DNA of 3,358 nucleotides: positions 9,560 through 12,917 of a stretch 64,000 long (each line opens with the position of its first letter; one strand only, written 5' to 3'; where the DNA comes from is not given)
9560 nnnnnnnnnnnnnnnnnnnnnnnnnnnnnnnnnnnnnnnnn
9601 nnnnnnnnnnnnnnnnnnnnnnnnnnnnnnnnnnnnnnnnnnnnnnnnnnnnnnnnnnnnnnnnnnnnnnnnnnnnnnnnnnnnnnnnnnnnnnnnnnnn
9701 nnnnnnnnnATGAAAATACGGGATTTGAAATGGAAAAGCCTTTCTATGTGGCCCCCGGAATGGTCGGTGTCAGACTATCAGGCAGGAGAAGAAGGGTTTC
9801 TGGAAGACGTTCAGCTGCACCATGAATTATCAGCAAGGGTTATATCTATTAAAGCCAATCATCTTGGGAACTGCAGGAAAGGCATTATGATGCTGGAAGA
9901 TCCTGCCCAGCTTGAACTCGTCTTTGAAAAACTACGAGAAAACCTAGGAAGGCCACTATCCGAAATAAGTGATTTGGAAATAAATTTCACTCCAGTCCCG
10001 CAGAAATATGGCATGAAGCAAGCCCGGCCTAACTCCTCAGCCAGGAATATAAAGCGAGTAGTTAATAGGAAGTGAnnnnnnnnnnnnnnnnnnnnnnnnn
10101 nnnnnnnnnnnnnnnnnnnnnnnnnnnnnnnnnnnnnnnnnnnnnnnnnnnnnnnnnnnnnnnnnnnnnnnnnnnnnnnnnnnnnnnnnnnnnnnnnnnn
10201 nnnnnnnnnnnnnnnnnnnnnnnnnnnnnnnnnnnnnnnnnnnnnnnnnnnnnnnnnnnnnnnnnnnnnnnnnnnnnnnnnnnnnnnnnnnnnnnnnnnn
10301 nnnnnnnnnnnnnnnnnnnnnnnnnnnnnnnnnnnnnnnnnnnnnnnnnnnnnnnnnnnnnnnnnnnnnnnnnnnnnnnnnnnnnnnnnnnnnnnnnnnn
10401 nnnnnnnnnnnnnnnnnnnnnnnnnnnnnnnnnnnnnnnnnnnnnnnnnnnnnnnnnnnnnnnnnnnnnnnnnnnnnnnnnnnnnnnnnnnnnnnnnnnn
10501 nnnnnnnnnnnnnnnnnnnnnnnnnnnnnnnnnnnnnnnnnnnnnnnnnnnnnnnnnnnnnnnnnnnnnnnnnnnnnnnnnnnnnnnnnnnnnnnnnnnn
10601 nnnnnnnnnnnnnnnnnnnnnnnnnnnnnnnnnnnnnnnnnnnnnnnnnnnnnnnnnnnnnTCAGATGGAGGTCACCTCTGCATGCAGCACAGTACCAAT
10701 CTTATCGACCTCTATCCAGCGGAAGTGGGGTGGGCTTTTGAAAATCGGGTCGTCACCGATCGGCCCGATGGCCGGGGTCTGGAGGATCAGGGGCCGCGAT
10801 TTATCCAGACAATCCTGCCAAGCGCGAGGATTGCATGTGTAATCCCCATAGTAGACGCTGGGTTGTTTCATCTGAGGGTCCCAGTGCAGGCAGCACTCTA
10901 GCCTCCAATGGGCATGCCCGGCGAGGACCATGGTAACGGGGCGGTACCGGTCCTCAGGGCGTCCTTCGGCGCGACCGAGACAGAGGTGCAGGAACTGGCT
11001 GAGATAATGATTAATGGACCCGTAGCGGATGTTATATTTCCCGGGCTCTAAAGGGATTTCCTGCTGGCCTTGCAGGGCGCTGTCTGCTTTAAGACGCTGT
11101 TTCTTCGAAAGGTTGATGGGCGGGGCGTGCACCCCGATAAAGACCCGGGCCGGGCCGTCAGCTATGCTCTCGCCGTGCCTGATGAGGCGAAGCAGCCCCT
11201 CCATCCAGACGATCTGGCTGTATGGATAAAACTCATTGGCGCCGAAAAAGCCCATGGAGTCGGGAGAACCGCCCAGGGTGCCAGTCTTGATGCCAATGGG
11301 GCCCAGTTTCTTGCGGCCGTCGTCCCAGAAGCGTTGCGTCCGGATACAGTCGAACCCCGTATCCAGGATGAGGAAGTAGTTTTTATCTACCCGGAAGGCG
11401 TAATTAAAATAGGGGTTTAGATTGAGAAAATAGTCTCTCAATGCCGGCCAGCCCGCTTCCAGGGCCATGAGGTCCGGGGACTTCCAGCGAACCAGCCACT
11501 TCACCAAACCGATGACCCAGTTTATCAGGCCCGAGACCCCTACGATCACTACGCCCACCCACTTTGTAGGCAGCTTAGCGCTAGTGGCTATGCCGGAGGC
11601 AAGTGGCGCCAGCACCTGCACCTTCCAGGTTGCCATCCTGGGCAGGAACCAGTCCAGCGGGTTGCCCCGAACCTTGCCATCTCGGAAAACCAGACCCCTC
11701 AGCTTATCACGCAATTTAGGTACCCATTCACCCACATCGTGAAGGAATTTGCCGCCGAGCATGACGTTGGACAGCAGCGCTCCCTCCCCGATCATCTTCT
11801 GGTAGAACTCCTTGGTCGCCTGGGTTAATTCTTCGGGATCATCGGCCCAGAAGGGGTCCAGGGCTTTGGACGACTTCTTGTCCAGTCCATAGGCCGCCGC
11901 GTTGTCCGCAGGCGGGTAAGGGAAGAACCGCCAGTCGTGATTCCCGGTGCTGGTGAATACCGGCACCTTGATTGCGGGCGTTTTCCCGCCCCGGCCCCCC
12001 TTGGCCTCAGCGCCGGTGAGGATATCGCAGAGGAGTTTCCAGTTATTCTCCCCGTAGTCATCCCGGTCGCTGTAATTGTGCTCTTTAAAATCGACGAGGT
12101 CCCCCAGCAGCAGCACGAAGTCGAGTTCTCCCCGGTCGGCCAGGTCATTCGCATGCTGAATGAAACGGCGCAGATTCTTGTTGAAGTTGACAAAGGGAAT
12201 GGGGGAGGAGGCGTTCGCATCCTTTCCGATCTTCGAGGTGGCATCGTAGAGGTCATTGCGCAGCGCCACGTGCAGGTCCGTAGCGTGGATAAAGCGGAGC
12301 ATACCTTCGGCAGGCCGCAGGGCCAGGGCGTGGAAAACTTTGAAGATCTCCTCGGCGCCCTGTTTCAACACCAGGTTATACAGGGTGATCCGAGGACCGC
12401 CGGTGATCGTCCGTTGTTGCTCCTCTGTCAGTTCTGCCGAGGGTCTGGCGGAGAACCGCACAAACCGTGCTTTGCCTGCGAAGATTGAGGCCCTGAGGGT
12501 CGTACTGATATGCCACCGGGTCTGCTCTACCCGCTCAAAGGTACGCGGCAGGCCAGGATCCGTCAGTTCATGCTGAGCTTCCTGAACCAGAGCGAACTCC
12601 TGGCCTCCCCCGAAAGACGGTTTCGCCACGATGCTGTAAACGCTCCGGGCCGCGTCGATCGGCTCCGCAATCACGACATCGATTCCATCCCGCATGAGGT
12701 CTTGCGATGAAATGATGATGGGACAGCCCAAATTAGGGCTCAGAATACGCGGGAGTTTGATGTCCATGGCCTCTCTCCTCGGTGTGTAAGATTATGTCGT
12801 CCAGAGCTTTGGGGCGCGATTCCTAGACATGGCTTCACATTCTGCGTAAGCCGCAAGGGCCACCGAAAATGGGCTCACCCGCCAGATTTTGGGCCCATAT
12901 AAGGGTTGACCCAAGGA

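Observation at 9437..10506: Two paralogous ~100-nt terminator-ended transcripts with a compensatory base-pair change (candidate sRNAs or leaders)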

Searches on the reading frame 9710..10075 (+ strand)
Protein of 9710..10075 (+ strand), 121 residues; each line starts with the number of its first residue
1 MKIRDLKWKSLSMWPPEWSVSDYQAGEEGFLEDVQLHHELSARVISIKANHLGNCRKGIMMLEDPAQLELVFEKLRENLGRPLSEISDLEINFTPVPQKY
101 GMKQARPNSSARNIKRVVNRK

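Call 21: search_protein_families(library=pfam, proteins=[window:9710-10075:+], max_evalue=0.01)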
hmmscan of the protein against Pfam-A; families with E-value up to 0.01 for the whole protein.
window:9710-10075:+ (121 aa): 0 families

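Call 23: find_homologous_proteins(query=window:9710-10075:+, max_evalue=0.001)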
Query window:9710-10075:+ (121 aa): 21 proteins with E <= 0.001 among 27 candidates.
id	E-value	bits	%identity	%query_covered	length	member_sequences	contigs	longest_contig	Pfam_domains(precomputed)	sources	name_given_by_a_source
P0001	1.4e-69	250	95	98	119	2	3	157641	-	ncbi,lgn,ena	-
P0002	8.3e-58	212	78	100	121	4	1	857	-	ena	-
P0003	3.6e-54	200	76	100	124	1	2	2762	-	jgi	jgi:hypothetical protein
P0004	3.7e-54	200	75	100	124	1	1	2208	-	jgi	jgi:hypothetical protein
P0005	6.8e-54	199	76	100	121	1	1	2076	-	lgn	-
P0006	1.5e-53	198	74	100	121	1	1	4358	-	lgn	-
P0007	3.2e-53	197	83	90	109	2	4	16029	-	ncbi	-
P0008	1.4e-51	191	72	100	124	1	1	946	-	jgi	jgi:hypothetical protein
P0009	1.6e-51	191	82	90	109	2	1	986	-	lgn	-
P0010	8.8e-51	189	70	100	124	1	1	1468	-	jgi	jgi:hypothetical protein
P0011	1.6e-48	182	76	90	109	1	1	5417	-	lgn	-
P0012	4.5e-48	180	77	90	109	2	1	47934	-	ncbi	-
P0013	6.9e-48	180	74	90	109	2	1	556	-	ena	-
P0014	1.6e-47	178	71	100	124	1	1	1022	-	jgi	jgi:hypothetical protein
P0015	8.3e-41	157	75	84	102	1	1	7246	-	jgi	jgi:hypothetical protein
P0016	3.4e-39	151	70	84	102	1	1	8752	-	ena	-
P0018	2.0e-35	139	60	88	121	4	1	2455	-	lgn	-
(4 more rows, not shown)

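Call 24: find_encoding_contigs(protein=P0001, flank=4000, max_places=3)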
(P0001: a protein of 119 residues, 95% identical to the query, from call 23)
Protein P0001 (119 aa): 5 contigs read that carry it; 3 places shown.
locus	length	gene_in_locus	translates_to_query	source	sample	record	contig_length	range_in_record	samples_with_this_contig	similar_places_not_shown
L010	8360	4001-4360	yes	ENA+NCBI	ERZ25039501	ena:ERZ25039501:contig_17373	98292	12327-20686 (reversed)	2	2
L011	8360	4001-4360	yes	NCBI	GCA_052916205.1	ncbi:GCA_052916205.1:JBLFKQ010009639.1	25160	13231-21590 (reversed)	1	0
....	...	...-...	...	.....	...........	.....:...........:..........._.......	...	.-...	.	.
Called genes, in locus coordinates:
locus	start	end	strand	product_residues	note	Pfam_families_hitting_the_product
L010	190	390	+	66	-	PF01527:HTH_Tnp_1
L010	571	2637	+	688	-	PF08448:PAS_4, PF13426:PAS_9, PF07730:HisKA_3, PF02518:HATPase_c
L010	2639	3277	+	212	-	PF00072:Response_reg, PF00196:GerE, PF08281:Sigma70_r4_2, PF13384:HTH_23 (weak)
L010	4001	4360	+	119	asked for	-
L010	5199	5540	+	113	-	-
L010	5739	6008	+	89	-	PF00126:HTH_1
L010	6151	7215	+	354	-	PF13510:Fer2_4, PF10588:NADH-G_4Fe-4S_3, PF14697:Fer4_21, PF22117:Fer4_Nqo3, PF12838:Fer4_7, PF13187:Fer4_9, PF00037:Fer4, PF04879:Molybdop_Fe4S4, +4 more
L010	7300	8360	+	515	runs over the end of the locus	PF00384:Molybdopterin, PF01568:Molydop_binding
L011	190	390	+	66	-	PF01527:HTH_Tnp_1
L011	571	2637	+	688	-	PF08448:PAS_4, PF13426:PAS_9, PF07730:HisKA_3, PF02518:HATPase_c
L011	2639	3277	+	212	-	PF00072:Response_reg, PF00196:GerE, PF08281:Sigma70_r4_2, PF13384:HTH_23 (weak)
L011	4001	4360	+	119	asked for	-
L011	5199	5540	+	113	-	-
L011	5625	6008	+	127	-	PF00126:HTH_1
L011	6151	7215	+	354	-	PF13510:Fer2_4, PF10588:NADH-G_4Fe-4S_3, PF14697:Fer4_21, PF22117:Fer4_Nqo3, PF12838:Fer4_7, PF13187:Fer4_9, PF00037:Fer4, PF04879:Molybdop_Fe4S4, +4 more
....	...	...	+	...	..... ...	-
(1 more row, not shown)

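Call 25: find_encoding_contigs(protein=P0007, flank=4000, max_places=4)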
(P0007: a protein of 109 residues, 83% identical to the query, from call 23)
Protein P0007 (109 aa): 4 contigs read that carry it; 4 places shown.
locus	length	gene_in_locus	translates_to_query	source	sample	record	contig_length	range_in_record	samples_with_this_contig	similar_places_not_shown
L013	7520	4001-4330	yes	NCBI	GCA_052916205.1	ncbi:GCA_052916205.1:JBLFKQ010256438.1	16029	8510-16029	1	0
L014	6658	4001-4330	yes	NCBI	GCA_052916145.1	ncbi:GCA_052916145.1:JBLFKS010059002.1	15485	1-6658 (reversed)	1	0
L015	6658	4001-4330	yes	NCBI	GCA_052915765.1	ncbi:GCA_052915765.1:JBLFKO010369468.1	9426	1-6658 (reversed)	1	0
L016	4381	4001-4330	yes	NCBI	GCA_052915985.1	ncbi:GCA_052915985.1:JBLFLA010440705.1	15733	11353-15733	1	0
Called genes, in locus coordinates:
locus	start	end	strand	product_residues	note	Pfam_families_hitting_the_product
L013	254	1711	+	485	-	-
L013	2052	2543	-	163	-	PF00033:Cytochrome_B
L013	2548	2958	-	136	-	PF00355:Rieske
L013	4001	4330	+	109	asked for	-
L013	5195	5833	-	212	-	PF00072:Response_reg, PF00196:GerE, PF04545:Sigma70_r4 (faint), PF08281:Sigma70_r4_2, PF13384:HTH_23 (weak)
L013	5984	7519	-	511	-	?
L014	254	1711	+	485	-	-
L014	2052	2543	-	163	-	PF00033:Cytochrome_B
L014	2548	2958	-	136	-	PF00355:Rieske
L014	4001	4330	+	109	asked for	-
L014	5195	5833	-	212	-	PF00072:Response_reg, PF00196:GerE, PF04545:Sigma70_r4 (faint), PF08281:Sigma70_r4_2 (weak)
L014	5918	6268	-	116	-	PF00515:TPR_1, PF07719:TPR_2, PF12895:ANAPC3 (weak), PF13181:TPR_8, PF13428:TPR_14, PF13432:TPR_16, PF13414:TPR_11, PF14559:TPR_19 (weak), +7 more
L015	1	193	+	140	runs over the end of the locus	-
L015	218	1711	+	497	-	-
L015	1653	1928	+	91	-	-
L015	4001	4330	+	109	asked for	-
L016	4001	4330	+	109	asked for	-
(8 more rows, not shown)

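Call 26: find_encoding_contigs(protein=P0012, flank=4000, max_places=2)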
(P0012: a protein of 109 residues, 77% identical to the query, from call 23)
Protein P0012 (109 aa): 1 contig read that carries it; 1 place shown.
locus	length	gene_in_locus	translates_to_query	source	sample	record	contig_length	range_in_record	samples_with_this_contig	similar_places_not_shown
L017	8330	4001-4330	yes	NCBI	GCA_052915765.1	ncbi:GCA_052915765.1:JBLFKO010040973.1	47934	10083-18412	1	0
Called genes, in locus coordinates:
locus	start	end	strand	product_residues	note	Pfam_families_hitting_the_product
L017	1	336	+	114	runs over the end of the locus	PF12973:Cupin_7 (weak), PF07883:Cupin_2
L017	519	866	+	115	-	-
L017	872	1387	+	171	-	-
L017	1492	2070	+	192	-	PF02525:Flavodoxin_2, PF03358:FMN_red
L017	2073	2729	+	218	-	PF01209:Ubie_methyltran (weak), PF13489:Methyltransf_23, PF13649:Methyltransf_25, PF13847:Methyltransf_31, PF08241:Methyltransf_11, PF08242:Methyltransf_12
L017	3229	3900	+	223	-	PF00990:GGDEF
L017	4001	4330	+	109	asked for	-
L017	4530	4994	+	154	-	-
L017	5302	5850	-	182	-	-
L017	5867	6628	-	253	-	PF00857:Isochorismatase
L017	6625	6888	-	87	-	-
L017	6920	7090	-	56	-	-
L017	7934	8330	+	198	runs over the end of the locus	PF14371:DUF4412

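Call 30: find_encoding_contigs(protein=P0015, flank=5000, max_places=2)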
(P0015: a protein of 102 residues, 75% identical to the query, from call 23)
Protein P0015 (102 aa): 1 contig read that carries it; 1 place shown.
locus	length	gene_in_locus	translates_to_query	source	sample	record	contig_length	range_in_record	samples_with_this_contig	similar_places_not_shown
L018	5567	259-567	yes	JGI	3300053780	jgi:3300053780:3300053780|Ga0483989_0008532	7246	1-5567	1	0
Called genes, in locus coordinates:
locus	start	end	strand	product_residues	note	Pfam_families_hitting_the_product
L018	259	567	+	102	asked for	-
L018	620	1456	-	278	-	PF02596:DUF169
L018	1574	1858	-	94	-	-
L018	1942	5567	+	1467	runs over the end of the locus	PF14691:Fer4_20, PF07992:Pyr_redox_2, PF13450:NAD_binding_8, PF13738:Pyr_redox_3, PF00070:Pyr_redox, PF00037:Fer4, PF13187:Fer4_9, PF14697:Fer4_21, +19 more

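Call 31: find_encoding_contigs(protein=P0016, flank=5000, max_places=2)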
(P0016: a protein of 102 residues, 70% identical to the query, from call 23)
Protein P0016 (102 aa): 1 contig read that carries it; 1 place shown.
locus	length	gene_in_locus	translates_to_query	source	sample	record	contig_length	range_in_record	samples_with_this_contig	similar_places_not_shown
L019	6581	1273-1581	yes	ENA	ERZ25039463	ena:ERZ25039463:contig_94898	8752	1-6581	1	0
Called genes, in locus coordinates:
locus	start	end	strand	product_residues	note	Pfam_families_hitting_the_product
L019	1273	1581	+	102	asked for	-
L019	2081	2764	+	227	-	-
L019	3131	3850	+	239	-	-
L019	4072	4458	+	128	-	-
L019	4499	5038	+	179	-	-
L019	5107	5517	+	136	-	-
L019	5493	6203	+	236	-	PF02743:dCache_1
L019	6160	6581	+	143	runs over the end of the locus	PF00989:PAS (weak)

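Call 32: find_encoding_contigs(protein=P0006, flank=5000, max_places=2)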
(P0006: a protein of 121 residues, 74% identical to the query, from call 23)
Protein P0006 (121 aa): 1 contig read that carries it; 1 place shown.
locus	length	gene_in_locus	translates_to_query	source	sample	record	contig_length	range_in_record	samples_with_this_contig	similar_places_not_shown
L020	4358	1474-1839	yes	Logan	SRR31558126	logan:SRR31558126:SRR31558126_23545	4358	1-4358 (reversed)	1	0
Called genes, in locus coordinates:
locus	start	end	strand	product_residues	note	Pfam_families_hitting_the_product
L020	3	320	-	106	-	?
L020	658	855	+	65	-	-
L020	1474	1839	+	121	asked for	-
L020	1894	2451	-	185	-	-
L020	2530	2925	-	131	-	-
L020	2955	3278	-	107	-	-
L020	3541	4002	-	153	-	-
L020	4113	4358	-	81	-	?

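Call 33: find_encoding_contigs(protein=P0011, flank=5000, max_places=2)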
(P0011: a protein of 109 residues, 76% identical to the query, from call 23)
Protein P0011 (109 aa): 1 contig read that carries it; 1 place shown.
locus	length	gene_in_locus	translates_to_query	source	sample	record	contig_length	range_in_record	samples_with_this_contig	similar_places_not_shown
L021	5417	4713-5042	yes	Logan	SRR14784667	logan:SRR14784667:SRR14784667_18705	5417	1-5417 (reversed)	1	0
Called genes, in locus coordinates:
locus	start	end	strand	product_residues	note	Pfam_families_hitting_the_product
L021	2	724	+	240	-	?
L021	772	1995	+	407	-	PF01545:Cation_efflux, PF16916:ZT_dimer, PF02579:Nitro_FeMo-Co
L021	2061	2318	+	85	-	-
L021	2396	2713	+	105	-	PF17253:DUF5320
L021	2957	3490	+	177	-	PF02572:CobA_CobO_BtuR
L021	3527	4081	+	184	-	PF00989:PAS, PF13188:PAS_8 (weak), PF02518:HATPase_c (faint)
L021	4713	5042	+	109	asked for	-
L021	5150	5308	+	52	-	-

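Call 34: find_encoding_contigs(protein=P0018, flank=5000, max_places=2)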
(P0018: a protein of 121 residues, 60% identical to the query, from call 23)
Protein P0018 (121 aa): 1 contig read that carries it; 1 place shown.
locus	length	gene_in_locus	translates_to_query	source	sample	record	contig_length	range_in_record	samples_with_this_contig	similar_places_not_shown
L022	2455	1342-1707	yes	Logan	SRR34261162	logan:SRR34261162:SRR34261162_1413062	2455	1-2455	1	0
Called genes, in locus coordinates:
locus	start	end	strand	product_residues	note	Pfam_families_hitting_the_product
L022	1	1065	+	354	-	?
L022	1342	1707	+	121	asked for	-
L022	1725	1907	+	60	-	-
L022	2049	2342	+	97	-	PF01442:Apolipoprotein (weak)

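Call 77: search_protein_families(library=ncbifam, proteins=[window:9710-10075:+, L013:4574-4963:+], max_evalue=0.1)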
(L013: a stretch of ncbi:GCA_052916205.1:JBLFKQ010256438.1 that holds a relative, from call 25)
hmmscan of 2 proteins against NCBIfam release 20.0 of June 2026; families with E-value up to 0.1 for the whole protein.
window:9710-10075:+ (121 aa): 0 families

L013:4574-4963:+ (129 aa): 0 families

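Call 78: search_protein_families(library=pfam, proteins=[L013:4574-4963:+], max_evalue=0.1)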
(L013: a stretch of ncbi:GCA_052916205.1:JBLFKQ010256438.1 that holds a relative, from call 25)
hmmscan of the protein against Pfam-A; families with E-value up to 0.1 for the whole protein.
L013:4574-4963:+ (129 aa): 1 family
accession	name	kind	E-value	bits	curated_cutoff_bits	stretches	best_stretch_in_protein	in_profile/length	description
PF01302.31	CAP_GLY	-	0.035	14.5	26.5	0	6-39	33-63/65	CAP-Gly domain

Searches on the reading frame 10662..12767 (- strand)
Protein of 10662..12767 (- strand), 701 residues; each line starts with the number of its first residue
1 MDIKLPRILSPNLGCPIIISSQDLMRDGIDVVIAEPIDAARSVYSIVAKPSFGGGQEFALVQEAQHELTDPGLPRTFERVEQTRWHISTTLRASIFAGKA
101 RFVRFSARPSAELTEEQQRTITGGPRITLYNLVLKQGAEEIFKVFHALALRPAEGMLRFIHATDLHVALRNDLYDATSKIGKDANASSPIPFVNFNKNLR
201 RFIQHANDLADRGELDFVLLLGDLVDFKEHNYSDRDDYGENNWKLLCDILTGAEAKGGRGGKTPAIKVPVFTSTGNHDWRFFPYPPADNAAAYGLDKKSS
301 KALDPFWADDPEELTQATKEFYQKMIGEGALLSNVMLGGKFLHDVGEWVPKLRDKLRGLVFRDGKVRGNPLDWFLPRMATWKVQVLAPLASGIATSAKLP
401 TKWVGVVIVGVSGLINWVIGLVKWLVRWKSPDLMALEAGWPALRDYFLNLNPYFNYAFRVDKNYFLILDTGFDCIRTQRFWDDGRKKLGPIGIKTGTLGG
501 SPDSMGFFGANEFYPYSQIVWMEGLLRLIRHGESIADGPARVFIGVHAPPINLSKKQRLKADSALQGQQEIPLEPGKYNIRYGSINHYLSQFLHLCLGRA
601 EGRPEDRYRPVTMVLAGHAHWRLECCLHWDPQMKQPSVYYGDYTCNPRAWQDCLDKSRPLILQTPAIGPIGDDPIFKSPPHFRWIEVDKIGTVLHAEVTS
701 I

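Call 21: search_protein_families(library=pfam, proteins=[window:10662-12767:-], max_evalue=0.01)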
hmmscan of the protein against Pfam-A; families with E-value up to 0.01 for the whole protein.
window:10662-12767:- (701 aa): 1 family
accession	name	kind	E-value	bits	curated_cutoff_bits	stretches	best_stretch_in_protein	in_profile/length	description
PF00149.33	Metallophos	-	2.8e-06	28.3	21.5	1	157-285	1-81/191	Calcineurin-like phosphoesterase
